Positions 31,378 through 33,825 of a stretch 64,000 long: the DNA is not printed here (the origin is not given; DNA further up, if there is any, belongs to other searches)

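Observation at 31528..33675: Gingipain-type C25 cysteine peptidase, very close to RgpB in the catalytic core but apparently lacking a T9SS C-terminal sorting domain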

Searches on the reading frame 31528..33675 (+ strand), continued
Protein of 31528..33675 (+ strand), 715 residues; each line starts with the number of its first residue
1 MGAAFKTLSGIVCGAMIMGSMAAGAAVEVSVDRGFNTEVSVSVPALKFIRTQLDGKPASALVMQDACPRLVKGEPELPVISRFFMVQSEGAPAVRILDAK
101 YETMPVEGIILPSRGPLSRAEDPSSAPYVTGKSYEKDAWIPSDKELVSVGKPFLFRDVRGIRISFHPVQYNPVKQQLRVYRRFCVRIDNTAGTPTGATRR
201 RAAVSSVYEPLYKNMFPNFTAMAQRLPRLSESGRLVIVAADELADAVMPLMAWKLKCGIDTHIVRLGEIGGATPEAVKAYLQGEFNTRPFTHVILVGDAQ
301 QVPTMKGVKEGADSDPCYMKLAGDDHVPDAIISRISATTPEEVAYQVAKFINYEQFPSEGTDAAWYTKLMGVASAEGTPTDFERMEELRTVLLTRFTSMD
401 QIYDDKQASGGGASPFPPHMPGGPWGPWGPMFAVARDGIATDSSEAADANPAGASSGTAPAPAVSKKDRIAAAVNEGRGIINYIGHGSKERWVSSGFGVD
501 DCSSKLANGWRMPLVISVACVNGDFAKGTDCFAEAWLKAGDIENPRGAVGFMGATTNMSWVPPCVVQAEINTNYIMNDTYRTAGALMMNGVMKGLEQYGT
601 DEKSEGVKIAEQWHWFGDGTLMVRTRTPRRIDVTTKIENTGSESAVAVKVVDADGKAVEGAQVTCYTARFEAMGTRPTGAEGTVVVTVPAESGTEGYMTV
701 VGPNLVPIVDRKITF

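Call 17: search_solved_structures(query=P0057, max_evalue=0.001, show_alignments=3)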
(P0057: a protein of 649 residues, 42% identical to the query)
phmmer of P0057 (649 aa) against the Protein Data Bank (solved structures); distinct sequences matched with E-value up to 0.001: 6.
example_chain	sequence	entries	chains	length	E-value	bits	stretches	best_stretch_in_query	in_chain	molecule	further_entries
1cvr_A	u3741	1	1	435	7.1e-62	212.9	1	227-585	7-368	GINGIPAIN R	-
4ief_B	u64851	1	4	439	1.3e-61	212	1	227-579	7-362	Gingipain R2 Mature Domain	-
4tkx_L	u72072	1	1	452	4.6e-21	78.1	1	231-498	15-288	Lys-gingipain W83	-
4rbm_A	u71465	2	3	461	4.9e-21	78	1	231-498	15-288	Lys-gingipain W83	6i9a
4ief_A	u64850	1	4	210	6.3e-21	77.6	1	55-217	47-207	Gingipain R2 Pro-Domain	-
5mun_A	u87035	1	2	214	4e-08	35.3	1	41-213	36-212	Lys-gingipain W83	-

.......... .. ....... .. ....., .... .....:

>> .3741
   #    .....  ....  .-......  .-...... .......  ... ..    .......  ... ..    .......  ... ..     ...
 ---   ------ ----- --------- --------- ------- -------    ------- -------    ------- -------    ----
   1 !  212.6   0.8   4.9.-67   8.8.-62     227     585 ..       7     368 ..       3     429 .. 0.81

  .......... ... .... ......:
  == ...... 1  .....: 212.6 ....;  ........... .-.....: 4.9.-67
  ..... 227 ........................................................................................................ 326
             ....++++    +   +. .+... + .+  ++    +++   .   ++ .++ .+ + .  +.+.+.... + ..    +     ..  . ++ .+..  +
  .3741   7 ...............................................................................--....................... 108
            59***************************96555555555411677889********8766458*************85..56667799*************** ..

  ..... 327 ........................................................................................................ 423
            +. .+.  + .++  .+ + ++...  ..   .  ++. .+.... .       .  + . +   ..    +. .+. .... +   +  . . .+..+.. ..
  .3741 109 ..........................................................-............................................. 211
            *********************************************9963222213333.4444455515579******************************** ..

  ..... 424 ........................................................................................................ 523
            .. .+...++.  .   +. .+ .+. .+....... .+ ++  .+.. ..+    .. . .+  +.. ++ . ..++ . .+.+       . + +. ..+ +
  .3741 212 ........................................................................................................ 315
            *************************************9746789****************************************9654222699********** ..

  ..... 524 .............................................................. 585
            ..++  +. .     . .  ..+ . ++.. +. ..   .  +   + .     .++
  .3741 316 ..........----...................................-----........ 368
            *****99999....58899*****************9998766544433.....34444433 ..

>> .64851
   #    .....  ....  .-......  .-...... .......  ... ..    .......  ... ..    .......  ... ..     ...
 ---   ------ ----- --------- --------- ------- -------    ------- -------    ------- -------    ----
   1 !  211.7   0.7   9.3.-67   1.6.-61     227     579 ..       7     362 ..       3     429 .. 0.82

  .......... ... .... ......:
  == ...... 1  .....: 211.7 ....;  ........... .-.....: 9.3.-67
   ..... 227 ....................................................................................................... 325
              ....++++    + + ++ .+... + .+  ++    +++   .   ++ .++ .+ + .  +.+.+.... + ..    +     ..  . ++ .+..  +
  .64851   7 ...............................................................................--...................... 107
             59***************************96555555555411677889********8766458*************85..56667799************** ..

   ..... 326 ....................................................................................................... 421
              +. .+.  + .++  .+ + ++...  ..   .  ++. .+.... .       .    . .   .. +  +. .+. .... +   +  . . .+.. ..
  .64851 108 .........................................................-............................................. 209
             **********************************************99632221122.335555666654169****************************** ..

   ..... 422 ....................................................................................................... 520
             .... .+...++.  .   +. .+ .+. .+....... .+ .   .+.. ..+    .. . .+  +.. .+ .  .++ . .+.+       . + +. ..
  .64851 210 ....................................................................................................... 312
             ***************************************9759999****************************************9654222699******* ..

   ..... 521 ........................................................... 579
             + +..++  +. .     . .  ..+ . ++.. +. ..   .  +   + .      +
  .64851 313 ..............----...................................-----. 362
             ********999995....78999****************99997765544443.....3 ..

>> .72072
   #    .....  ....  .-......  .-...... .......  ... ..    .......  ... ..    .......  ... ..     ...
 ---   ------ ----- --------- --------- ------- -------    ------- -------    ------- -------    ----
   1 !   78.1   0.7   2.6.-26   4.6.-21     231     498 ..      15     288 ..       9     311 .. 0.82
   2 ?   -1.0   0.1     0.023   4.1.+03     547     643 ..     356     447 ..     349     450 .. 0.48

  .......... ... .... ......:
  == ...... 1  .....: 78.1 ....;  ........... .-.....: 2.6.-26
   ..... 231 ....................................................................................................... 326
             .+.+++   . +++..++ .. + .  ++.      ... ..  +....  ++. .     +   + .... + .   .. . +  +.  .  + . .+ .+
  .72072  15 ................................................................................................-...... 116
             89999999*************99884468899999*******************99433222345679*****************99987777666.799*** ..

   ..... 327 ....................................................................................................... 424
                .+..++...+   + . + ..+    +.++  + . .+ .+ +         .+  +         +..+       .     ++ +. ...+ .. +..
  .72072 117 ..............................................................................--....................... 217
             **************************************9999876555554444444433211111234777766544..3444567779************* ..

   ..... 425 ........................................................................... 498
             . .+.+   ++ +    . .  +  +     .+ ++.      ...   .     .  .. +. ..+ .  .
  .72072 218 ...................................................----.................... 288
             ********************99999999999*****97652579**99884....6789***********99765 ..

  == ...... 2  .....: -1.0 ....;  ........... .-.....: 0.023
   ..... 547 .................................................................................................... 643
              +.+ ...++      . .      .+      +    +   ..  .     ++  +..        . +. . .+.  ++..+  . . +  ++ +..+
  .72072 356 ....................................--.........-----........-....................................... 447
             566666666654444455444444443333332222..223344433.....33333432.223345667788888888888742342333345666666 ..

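Call 24: find_encoding_contigs(protein=window:31528-33675:+, flank=10000, max_places=4)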
Protein window:31528-33675:+ (715 aa): 3 contigs read that carry it; 3 places shown.
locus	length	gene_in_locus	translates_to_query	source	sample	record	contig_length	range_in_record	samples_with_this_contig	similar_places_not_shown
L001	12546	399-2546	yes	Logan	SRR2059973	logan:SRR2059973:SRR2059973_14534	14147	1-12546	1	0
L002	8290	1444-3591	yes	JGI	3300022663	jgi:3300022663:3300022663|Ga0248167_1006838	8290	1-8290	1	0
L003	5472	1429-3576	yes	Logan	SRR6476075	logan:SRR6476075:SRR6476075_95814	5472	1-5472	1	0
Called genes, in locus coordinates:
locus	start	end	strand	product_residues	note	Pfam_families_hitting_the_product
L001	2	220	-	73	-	?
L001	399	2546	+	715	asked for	PF08126:Propeptide_C25, PF01364:Peptidase_C25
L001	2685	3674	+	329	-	PF01380:SIS, PF00571:CBS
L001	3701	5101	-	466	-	PF00535:Glycos_transf_2, PF10111:Glyco_tranf_2_2 (weak), PF13641:Glyco_tranf_2_3, PF13489:Methyltransf_23 (weak), PF08242:Methyltransf_12, PF13649:Methyltransf_25 (weak)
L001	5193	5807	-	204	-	-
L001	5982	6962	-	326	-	PF02729:OTCace_N, PF00185:OTCace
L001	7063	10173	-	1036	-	PF00580:UvrD-helicase, PF13245:AAA_19, PF13604:AAA_30 (faint), PF13361:UvrD_C, PF13538:UvrD_C_2 (weak), PF12705:PDDEXK_1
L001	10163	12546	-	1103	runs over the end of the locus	PF00580:UvrD-helicase, PF13245:AAA_19, PF21445:ADDB_N (weak), PF13361:UvrD_C, PF13538:UvrD_C_2 (faint), PF12705:PDDEXK_1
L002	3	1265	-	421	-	?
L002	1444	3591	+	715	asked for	PF08126:Propeptide_C25, PF01364:Peptidase_C25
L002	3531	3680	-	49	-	-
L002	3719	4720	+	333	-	PF01380:SIS, PF00571:CBS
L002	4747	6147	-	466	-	PF00535:Glycos_transf_2, PF10111:Glyco_tranf_2_2 (weak), PF13641:Glyco_tranf_2_3, PF13489:Methyltransf_23 (weak), PF08242:Methyltransf_12, PF13649:Methyltransf_25 (weak)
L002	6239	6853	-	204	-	-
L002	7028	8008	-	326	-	PF02729:OTCace_N, PF00185:OTCace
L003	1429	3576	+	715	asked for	PF08126:Propeptide_C25, PF01364:Peptidase_C25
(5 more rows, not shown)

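Call 25: find_encoding_contigs(protein=P0008, flank=10000, max_places=1)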
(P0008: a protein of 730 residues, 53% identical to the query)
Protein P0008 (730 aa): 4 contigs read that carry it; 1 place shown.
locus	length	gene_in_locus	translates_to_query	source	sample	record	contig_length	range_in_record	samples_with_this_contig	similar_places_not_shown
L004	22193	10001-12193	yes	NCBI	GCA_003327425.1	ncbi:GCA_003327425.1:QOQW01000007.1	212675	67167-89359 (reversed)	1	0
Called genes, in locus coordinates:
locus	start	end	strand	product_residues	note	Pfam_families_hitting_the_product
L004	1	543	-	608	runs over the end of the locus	PF05580:Peptidase_S55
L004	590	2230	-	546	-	PF09992:NAGPA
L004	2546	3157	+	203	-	-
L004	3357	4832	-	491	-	PF00072:Response_reg, PF00158:Sigma54_activat, PF13191:AAA_16 (weak), PF14532:Sigma54_activ_2, PF07728:AAA_5 (weak), PF25601:AAA_lid_14, PF02954:HTH_8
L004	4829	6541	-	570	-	PF00512:HisKA, PF02518:HATPase_c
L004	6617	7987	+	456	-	PF00128:Alpha-amylase, PF07821:Alpha-amyl_C2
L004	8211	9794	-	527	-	PF02985:HEAT (faint), PF13646:HEAT_2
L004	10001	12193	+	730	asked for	PF08126:Propeptide_C25, PF01364:Peptidase_C25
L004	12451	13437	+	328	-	PF01380:SIS, PF00571:CBS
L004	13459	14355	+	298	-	-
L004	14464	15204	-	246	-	-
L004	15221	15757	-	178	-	-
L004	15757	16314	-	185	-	-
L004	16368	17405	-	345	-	-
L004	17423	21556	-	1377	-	-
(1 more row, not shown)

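Call 26: find_encoding_contigs(protein=P0018, flank=10000, max_places=1)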
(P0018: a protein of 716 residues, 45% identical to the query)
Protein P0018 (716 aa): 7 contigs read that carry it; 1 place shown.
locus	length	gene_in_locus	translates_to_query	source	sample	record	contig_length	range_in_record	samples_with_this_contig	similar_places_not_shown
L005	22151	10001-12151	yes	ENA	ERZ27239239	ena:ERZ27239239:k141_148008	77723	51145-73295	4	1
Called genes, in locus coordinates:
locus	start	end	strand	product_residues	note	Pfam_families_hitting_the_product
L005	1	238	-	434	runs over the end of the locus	PF13785:DUF4178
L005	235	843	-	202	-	PF13785:DUF4178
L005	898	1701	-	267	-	-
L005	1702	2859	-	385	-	PF13535:ATP-grasp_4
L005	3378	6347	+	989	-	PF03415:Peptidase_C11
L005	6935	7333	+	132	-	-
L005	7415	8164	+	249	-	PF13539:Peptidase_M15_4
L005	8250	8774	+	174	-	-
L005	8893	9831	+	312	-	PF01436:NHL (faint)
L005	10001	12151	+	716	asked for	PF08126:Propeptide_C25, PF01364:Peptidase_C25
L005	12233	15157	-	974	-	PF00672:HAMP, PF07228:SpoIIE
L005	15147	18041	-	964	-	PF00672:HAMP, PF07228:SpoIIE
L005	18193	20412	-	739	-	PF22019:GlgB_N, PF02922:CBM_48, PF00128:Alpha-amylase, PF02806:Alpha-amylase_C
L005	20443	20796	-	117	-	PF14595:Thioredoxin_9 (weak), PF00085:Thioredoxin, PF13098:Thioredoxin_2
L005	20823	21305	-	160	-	-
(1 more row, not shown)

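Call 27: find_encoding_contigs(protein=P0057, flank=10000, max_places=1)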
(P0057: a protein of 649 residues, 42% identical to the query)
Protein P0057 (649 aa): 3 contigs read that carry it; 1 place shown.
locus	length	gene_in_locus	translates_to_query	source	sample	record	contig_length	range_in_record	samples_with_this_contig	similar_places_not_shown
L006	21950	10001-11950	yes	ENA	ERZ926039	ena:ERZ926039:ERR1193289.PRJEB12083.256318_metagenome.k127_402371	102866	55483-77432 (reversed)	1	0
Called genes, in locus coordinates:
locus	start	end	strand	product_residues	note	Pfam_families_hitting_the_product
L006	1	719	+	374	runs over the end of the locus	-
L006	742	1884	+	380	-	PF00515:TPR_1 (faint), PF07719:TPR_2 (faint), PF13371:TPR_9 (faint), PF14559:TPR_19 (weak), PF13174:TPR_6 (weak)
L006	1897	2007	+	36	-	-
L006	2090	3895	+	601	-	PF07498:Rho_N (weak), PF16258:DUF4912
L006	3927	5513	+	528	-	PF03065:Glyco_hydro_57, PF09210:BE_C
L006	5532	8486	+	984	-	PF05226:CHASE2, PF00211:Guanylate_cyc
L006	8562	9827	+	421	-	PF01612:DNA_pol_A_exo1, PF00570:HRDC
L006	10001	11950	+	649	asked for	PF08126:Propeptide_C25, PF01364:Peptidase_C25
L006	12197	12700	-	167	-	PF04608:PgpA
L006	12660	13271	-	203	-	PF01066:CDP-OH_P_transf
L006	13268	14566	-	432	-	PF00919:UPF0004, PF04055:Radical_SAM, PF18693:TRAM_2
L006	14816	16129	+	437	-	PF22461:SLBB_2 (faint), PF10531:SLBB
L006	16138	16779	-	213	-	-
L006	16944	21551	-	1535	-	-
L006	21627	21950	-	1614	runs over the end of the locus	-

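Call 28: find_encoding_contigs(protein=P0114, flank=10000, max_places=1)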
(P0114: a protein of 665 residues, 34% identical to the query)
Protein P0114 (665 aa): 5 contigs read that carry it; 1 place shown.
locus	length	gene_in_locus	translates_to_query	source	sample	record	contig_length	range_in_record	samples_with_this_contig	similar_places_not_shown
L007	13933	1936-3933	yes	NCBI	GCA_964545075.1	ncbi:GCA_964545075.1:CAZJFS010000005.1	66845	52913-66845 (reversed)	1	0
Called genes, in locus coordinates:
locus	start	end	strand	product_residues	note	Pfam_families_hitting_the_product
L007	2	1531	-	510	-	?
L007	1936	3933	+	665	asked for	PF08126:Propeptide_C25, PF01364:Peptidase_C25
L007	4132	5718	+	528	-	PF01048:PNP_UDP_1 (faint)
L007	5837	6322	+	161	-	-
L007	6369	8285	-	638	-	-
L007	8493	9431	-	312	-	PF00696:AA_kinase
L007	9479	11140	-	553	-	PF01546:Peptidase_M20, PF07687:M20_dimer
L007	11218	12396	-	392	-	PF02729:OTCace_N, PF00185:OTCace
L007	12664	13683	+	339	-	PF05593:RHS_repeat (faint)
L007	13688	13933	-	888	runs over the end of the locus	PF03065:Glyco_hydro_57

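Call 35: predict_structure(alignment_id=A1)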
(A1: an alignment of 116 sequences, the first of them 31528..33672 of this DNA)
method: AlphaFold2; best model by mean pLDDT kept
length: 715 residues; sequences in the alignment: 116
mean_pLDDT: 88.2   pTM: 0.87
mean pLDDT of the five models: 88.2, 87.7, 87.0, 86.5, 86.3
residues with pLDDT >= 90: 553; 70-90: 72; 50-70: 30; < 50: 60
segments of 3 or more residues with pLDDT < 50: 16-22, 410-458
pLDDT, mean of each block of 10 residues (from residue 1): 56 48 73 93 93 93 91 96 91 93 95 92 89 96 95 93 97 97 93 55 82 93 88 94 98 97 98 97 95 97 96 97 93 98 98 97 97 92 96 97 76 37 33 24 31 45 89 98 96 95 98 96 91 98 97 94 95 92 93 96 96 97 95 93 94 96 97 96 97 96 96 96
secondary structure, 60 per line:
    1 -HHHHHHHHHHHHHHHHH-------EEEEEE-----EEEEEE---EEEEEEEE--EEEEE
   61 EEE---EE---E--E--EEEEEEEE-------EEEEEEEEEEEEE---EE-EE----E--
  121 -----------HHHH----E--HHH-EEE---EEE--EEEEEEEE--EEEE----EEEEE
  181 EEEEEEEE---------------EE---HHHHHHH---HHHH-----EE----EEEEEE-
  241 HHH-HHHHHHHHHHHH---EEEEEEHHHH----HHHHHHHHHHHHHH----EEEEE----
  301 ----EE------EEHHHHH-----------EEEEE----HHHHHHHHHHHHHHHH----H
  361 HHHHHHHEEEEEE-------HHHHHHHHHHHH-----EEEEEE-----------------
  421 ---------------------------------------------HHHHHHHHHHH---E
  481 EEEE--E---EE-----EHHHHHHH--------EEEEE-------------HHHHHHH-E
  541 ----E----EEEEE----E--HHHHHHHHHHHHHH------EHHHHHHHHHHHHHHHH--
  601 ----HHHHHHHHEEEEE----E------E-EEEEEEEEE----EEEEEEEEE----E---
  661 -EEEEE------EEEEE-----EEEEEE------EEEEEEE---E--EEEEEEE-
elements in order (helices of 4 or more, strands of 3 or more residues): H2-18 E26-31 E37-42 E46-53 E56-63 E78-85 E93-105 H132-135 E147-149 E153-155 E158-165 E168-171 E176-188 H209-215 H219-222 E234-239 H245-256 E260-265 H266-269 H274-287 E292-296 H315-319 E331-335 H340-355 H360-367 E368-373 H381-392 E398-403 H466-476 E480-484 H499-505 E514-518 H532-538 E550-554 H562-575 H583-598 H605-612 E613-617 E631-639 E644-652 E662-666 E673-677 E683-688 E695-701 E708-714
